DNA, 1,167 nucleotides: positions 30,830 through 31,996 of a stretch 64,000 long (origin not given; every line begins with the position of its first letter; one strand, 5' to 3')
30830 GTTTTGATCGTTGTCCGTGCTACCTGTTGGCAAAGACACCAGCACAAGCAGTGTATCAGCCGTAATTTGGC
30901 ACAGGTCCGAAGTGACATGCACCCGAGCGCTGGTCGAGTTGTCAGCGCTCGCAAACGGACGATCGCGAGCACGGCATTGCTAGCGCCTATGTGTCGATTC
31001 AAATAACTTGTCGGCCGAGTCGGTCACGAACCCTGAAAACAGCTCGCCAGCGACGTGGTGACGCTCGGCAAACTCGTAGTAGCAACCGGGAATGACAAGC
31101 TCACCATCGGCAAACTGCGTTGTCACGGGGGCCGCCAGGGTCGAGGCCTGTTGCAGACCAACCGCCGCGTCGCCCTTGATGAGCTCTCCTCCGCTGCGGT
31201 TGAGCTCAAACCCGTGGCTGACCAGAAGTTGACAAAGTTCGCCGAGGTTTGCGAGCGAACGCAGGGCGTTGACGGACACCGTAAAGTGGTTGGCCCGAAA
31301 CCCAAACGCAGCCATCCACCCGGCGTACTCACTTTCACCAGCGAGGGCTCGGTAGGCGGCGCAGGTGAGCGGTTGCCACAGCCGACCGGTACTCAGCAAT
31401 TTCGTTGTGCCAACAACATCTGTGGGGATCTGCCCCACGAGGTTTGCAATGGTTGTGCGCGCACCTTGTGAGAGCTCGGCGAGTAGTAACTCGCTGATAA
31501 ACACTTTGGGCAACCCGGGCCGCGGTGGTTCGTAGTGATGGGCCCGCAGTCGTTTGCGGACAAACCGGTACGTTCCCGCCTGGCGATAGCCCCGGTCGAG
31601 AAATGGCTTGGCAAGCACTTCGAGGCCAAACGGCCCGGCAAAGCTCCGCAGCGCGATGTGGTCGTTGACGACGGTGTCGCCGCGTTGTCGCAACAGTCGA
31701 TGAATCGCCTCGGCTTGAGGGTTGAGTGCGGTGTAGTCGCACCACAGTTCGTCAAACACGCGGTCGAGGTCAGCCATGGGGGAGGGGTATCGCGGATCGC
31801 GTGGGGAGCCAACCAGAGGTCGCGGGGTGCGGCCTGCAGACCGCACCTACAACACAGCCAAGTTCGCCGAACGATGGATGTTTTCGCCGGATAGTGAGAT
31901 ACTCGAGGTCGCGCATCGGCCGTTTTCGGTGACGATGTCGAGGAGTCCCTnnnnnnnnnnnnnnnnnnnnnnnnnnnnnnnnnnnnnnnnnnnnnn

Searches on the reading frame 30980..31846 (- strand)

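Call 65: search_protein_families(library=pfam, proteins=[window:30980-31846:-], max_evalue=0.0001)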
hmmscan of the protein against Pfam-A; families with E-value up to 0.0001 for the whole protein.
window:30980-31846:- (288 aa): 1 family
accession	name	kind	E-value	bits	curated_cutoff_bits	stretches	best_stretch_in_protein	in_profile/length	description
PF07063.19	HGLS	-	1.5e-21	77.6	25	1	52-264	40-284/386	2-oxoadipate dioxygenase/decarboxylase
